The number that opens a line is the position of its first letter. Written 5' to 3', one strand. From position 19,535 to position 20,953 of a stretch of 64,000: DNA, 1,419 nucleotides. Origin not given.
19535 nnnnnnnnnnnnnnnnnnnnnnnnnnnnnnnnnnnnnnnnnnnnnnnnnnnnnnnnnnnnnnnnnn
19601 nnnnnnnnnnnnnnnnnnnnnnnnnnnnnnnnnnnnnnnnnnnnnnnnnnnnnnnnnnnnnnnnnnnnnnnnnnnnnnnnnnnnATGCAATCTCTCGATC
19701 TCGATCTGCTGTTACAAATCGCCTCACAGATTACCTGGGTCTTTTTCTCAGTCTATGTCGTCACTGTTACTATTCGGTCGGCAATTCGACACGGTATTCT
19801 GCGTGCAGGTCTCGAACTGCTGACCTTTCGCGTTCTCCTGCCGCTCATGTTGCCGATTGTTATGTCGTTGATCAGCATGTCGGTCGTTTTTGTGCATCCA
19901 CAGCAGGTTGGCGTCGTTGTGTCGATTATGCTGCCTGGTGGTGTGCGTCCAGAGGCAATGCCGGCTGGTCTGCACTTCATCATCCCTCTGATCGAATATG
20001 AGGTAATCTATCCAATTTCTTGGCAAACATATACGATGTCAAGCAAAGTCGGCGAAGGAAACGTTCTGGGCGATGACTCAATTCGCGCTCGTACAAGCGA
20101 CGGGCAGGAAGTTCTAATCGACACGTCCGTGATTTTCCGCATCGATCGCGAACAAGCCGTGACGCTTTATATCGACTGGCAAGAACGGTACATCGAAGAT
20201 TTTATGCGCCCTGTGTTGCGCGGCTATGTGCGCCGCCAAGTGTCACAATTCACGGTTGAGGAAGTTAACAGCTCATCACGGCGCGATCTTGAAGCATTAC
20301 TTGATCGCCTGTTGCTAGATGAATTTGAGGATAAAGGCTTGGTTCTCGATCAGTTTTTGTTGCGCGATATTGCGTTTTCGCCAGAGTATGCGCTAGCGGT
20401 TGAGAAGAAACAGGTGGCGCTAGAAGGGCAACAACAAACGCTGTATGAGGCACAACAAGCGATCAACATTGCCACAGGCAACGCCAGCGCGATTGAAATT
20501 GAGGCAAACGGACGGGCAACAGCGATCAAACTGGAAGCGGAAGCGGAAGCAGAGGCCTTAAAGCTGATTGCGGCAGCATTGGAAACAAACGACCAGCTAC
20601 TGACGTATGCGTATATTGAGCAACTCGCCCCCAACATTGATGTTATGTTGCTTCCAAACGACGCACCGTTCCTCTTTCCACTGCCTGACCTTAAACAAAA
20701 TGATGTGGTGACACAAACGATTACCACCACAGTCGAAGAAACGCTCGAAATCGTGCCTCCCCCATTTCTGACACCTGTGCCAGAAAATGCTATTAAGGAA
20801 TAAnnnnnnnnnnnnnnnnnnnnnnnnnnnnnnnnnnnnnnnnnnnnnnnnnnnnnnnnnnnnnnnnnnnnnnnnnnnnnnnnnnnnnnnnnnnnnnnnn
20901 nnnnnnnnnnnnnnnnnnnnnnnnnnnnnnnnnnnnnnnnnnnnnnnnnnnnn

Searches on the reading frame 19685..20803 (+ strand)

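Call 85: search_protein_families(library=pfam, proteins=[window:19685-20803:+], max_evalue=0.00001)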
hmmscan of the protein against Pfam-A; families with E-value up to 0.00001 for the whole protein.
window:19685-20803:+ (372 aa): 1 family
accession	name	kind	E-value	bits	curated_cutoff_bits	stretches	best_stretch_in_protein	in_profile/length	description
PF01145.31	Band_7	-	1.4e-29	103.8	23.6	1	70-258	3-174/176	SPFH domain / Band 7 family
